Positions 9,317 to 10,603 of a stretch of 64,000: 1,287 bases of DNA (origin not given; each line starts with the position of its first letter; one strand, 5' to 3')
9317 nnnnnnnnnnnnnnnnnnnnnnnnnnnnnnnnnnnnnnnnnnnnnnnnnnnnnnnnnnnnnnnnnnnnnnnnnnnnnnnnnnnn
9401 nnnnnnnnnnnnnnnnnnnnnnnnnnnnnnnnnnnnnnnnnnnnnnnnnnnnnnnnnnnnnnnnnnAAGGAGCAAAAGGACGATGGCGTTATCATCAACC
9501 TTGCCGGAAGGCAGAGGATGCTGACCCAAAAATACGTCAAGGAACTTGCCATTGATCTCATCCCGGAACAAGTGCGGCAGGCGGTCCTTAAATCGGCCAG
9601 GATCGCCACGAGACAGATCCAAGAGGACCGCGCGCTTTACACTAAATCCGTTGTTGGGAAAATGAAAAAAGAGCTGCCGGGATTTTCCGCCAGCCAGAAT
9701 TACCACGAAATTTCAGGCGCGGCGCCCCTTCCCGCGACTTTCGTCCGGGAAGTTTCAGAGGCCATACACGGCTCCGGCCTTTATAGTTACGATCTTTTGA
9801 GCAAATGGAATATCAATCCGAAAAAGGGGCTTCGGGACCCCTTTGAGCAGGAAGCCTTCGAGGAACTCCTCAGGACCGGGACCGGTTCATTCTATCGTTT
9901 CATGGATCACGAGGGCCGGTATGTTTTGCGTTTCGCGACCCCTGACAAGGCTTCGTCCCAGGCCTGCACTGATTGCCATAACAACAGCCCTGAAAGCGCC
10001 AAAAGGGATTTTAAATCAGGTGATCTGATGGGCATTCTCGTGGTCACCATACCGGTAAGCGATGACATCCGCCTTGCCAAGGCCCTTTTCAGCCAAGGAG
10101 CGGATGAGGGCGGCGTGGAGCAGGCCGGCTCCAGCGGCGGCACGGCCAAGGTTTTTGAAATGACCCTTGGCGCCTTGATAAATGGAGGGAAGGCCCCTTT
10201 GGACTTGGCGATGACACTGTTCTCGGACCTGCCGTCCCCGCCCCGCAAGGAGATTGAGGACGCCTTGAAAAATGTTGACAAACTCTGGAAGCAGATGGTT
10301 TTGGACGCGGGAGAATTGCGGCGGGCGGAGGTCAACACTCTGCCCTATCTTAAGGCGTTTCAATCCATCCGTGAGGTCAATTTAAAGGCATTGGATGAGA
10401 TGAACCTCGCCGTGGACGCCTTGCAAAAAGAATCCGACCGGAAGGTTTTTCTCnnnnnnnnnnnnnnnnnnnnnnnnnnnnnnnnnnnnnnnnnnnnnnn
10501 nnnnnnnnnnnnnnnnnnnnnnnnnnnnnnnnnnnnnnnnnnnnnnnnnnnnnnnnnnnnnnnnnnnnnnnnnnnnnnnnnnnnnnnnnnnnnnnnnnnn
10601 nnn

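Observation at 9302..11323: Chemoreceptor with a c-type heme (CTDCH) periplasmic sensor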

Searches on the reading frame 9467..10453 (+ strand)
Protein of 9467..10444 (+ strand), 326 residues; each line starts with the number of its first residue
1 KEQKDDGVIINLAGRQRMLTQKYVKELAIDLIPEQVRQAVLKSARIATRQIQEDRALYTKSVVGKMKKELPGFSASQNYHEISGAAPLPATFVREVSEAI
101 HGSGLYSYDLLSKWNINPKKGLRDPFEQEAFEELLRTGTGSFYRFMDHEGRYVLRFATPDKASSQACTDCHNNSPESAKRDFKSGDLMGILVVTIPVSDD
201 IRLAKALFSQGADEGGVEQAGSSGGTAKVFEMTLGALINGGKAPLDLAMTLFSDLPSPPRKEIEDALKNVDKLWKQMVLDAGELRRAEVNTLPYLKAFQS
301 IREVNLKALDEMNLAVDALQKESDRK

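Call 10: search_solved_structures(query=window:9467-10444:+, max_evalue=10, show_alignments=3)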
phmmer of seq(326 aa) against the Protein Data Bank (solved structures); distinct sequences matched with E-value up to 10: 4.
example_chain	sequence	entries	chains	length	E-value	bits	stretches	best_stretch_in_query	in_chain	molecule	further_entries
4mnp_A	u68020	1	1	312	0.081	15.4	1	19-95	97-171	N-acetylneuraminate-binding protein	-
2xwo_A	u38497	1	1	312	0.41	13.1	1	23-95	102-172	SIALIC ACID-BINDING PERIPLASMIC PROTEIN SIAP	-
4mmp_A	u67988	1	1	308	1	11.8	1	18-95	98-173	Sialic Acid Binding Protein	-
9e5c_4s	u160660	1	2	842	2.4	10.6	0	221-264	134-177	VWFA domain-containing protein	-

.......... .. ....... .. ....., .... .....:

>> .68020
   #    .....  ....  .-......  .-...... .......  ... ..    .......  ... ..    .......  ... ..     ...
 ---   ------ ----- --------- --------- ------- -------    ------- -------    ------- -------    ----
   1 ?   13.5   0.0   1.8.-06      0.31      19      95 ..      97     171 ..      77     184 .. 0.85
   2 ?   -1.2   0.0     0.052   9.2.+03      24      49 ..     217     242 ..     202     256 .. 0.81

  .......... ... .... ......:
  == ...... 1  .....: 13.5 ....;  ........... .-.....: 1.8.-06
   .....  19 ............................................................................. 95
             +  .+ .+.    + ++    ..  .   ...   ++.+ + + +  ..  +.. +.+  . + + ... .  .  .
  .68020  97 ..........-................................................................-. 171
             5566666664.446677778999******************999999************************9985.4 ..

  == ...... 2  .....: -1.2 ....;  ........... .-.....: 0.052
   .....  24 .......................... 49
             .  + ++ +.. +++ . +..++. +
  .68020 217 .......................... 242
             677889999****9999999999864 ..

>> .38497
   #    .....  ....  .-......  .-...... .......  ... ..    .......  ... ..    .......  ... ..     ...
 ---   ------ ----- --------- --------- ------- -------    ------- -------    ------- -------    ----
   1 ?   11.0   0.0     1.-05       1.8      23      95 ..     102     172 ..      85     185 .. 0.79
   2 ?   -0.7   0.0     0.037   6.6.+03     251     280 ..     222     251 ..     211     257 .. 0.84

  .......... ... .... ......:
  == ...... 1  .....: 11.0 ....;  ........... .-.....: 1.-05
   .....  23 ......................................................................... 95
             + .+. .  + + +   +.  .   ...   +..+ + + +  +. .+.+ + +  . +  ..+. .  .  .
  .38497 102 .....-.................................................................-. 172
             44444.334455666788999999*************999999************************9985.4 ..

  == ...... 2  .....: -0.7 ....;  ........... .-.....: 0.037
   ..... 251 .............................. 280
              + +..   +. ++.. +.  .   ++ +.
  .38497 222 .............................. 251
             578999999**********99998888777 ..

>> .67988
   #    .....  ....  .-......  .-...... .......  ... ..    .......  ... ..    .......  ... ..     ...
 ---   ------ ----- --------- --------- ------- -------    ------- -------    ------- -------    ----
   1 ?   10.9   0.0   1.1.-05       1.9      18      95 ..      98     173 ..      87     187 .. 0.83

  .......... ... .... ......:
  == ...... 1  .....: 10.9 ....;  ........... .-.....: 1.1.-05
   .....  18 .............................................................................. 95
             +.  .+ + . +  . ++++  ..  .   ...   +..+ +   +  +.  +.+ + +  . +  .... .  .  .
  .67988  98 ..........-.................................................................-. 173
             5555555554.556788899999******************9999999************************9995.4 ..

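Call 34: search_solved_structures(query=A2, max_evalue=10, show_alignments=5)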
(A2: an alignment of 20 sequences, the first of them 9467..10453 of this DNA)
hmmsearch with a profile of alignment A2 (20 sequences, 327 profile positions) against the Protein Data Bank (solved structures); distinct sequences matched with E-value up to 10: 5.
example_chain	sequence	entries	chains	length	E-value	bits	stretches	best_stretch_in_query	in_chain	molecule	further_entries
6gcv_A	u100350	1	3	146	6.5e-05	25.4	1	8-29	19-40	Chemotaxis transducer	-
7zjr_A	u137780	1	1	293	0.01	18.1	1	237-318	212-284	Protein PilJ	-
8wdf_A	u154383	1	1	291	0.014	17.7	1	249-317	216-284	Protein PilJ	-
1qvr_A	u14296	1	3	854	1.6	10.9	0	17-101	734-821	ClpB protein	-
7jh5_A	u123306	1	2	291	4.1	9.6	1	197-323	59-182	Co-LOCKR: de novo designed protein switch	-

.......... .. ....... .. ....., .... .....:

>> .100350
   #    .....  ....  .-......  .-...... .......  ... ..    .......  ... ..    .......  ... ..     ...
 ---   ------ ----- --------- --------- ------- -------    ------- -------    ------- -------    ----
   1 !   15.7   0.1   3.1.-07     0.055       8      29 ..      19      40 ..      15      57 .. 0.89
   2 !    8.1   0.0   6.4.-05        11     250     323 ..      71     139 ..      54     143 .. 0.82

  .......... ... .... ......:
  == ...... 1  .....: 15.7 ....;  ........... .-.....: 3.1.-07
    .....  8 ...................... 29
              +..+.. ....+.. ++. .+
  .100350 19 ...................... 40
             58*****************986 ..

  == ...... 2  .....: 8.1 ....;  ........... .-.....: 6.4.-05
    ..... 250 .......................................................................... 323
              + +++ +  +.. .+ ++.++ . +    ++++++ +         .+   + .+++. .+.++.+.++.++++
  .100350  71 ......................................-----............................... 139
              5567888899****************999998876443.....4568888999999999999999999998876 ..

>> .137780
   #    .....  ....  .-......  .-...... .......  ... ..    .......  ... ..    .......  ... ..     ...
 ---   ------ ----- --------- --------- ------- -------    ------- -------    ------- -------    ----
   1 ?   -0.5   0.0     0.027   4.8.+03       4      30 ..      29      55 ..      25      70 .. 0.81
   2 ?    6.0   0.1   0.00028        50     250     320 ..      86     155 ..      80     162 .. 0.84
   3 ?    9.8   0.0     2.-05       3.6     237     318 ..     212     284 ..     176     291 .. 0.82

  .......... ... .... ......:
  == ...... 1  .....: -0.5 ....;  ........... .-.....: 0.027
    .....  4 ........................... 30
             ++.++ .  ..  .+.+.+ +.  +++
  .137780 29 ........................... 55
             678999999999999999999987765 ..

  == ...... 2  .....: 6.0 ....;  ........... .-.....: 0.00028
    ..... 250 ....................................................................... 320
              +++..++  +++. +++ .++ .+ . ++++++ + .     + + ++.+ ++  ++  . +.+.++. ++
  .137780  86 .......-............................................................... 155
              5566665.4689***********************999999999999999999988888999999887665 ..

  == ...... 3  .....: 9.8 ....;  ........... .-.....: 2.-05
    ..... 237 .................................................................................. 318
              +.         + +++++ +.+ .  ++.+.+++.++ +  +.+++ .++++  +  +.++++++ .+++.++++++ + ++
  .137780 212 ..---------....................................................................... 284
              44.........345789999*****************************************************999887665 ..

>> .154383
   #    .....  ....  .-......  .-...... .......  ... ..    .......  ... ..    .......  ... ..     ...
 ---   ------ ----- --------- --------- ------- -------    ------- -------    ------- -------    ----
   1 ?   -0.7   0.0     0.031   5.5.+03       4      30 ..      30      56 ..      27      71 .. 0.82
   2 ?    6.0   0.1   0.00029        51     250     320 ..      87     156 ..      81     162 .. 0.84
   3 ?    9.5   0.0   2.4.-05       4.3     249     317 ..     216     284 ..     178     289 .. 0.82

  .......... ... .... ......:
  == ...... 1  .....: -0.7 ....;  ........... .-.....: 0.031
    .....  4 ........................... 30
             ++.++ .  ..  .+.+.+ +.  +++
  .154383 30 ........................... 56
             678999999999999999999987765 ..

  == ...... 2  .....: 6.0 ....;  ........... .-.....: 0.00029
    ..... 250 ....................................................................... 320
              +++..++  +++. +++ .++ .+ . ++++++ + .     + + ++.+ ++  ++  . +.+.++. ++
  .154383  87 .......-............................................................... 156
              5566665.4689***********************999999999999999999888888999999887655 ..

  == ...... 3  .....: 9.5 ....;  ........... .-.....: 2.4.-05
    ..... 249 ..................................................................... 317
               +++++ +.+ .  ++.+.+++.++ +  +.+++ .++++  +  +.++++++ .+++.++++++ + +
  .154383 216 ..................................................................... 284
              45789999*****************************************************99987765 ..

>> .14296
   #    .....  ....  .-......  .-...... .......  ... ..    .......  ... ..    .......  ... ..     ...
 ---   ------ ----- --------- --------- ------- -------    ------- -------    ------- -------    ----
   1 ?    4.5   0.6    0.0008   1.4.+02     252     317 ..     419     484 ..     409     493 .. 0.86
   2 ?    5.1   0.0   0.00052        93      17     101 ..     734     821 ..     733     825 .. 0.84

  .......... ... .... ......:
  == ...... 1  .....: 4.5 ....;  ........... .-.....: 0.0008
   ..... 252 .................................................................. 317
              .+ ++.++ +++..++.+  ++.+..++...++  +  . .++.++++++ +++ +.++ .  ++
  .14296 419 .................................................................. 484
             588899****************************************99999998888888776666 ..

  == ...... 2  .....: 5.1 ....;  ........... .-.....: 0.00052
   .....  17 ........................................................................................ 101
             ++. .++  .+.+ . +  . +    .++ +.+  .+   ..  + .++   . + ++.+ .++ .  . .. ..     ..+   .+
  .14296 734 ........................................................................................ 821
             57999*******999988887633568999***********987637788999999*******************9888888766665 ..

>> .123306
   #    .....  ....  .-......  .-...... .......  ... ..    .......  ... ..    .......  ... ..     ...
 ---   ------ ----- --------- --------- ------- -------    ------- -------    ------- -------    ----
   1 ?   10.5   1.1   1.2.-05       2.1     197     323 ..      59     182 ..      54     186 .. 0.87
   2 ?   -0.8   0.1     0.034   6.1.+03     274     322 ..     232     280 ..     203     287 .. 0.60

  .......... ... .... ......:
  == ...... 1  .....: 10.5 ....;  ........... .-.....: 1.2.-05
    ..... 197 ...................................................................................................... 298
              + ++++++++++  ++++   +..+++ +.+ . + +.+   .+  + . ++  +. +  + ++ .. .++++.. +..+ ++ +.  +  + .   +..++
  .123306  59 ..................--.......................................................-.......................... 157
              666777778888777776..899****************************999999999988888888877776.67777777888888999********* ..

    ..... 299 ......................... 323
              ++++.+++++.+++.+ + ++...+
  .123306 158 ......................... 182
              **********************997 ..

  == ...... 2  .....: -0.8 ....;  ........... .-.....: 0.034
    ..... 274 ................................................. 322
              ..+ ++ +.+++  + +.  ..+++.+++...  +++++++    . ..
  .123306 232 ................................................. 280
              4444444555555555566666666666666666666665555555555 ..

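Call 35: find_related_loci(query=A2, collection=genome_contigs, flank=6000)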
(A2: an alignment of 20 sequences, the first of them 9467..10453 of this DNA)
Query A2 (329 aa) in genome_contigs; peptide patterns used: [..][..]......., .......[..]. (x = any residue, [..] = any of these).
600 stretches matched a pattern (row limit reached: there are more); 127 encode a relative of the query (tblastn E <= 1e-3); the best 80 are kept; 80 distinct loci.
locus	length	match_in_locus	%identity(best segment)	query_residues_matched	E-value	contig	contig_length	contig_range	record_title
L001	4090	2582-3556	46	4-327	2e-95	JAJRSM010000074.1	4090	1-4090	MAG: Deltaproteobacteria bacterium isolate Dive100_bin4.97 k141_647271, whole genome shotgun sequence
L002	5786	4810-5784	48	2-327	2e-89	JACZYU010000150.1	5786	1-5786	MAG: Planctomycetota bacterium isolate B27T3L11 B27T3L11_NODE19626, whole genome shotgun sequence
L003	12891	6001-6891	46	1-298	2e-84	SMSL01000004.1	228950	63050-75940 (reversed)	Candidatus Brocadiaceae bacterium S225 S225a_contig00004, whole genome shotgun sequence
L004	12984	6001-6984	45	1-329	3e-84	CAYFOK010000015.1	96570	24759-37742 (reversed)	MAG TPA_asm: uncultured Candidatus Scalindua sp. isolate ERP019367_co2_59 genome assembly, contig: NODE_243_length_96570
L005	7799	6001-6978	44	1-327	2e-78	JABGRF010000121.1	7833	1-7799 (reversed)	MAG: Candidatus Scalindua sp. isolate co234_bin73 NODE_14350_length_7833_cov_147.924788, whole genome shotgun sequence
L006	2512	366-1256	44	1-298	8e-80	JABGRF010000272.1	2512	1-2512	MAG: Candidatus Scalindua sp. isolate co234_bin73 NODE_63241_length_2512_cov_38.566138, whole genome shotgun sequence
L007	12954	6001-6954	41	3-324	5e-72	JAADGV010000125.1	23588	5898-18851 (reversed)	MAG: Planctomycetota bacterium isolate M_MetaBat.130 contig-127_2806, whole genome shotgun sequence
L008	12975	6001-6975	43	2-327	3e-78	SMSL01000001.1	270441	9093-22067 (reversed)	Candidatus Brocadiaceae bacterium S225 S225a_contig00001, whole genome shotgun sequence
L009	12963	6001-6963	39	2-327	4e-60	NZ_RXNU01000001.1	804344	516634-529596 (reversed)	Shewanella canadensis strain HAW-EB2 NODE_1_length_804344_cov_55.7529, whole genome shotgun sequence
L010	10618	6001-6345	56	3-117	3e-34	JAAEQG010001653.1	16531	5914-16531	MAG: bacterium isolate Gpa_12 GpaG_CONTIG5766930, whole genome shotgun sequence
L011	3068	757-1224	45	42-198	3e-33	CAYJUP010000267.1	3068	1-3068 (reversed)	MAG TPA_asm: uncultured Nitrospiraceae bacterium isolate ERP125453_co1_266 genome assembly, contig: NODE_46856_length_30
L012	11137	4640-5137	34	34-199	4e-19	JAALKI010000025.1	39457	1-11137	MAG: Nitrospirae bacterium isolate MH1_Bin19 NODE_405_length_39457_cov_73.190802, whole genome shotgun sequence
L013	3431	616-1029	40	2-327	1e-16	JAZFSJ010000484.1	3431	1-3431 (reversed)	MAG: Thermodesulfobacteriota bacterium isolate BS1bin.6 BS1bin.6_484, whole genome shotgun sequence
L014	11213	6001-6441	46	50-197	1e-32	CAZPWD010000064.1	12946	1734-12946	MAG TPA_asm: uncultured Nitrospira sp. isolate SRP119689_co1_179 genome assembly, contig: NODE_7060_length_12946_cov_23.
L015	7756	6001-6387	37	1-316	2e-12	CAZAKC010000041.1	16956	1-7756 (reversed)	MAG TPA_asm: uncultured Desulfobacteraceae bacterium isolate SRP163575_co1_521 genome assembly, contig: NODE_7238_length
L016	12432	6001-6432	37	3-327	5e-11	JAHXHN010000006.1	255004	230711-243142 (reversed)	MAG: Candidatus Thiodiazotropha sp. (ex Codakia rugifera) isolate L098_Th1 c_000000000006, whole genome shotgun sequence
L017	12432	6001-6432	37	3-328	2e-10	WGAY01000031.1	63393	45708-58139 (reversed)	MAG: Candidatus Omnitrophota bacterium isolate S143_82 k151_243360, whole genome shotgun sequence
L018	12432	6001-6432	36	3-327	2e-10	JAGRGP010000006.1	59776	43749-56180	MAG: Gammaproteobacteria bacterium isolate HKST-UBA178 2014-04-01_1_(paired)_contig_15802, whole genome shotgun sequence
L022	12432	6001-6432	30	2-328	3e-10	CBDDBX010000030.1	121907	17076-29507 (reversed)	MAG: Candidatus Aminicenantia bacterium isolate 4fa86780-61e5-4643-9f7f-dd0f5b482a8a genome assembly, contig: contig_30,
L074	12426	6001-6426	47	3-327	1e-5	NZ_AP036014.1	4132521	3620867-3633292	Nitratidesulfovibrio sp. HK-II chromosome, complete genome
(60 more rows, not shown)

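Call 42: predict_structure(alignment_id=A2)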
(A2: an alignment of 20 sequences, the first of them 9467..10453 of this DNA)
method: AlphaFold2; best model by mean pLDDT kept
length: 329 residues; sequences in the alignment: 20
mean_pLDDT: 86.4   pTM: 0.72
mean pLDDT of the five models: 86.4, 84.5, 84.0, 83.9, 83.0
residues with pLDDT >= 90: 160; 70-90: 148; 50-70: 11; < 50: 10
segments of 3 or more residues with pLDDT < 50: 211-220
pLDDT, mean of each block of 10 residues (from residue 1): 90 95 89 86 91 85 84 81 81 77 81 74 91 87 92 93 81 81 89 92 78 36 83 97 94 94 96 96 88 92 96 96 84
secondary structure, 60 per line:
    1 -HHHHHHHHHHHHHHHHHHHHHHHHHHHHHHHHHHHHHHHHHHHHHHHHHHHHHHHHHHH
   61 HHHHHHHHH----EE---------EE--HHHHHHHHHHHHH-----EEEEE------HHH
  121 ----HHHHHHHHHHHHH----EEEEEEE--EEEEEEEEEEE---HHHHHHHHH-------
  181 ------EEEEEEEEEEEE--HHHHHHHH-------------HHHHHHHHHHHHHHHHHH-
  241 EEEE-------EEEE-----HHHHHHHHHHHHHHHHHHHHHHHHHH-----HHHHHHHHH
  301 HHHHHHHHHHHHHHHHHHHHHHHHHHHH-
elements in order: H2-69 H89-101 E107-111 H125-137 E142-148 E151-161 H165-173 E187-198 H201-208 H222-239 E241-244 E252-255 H261-286 H292-328
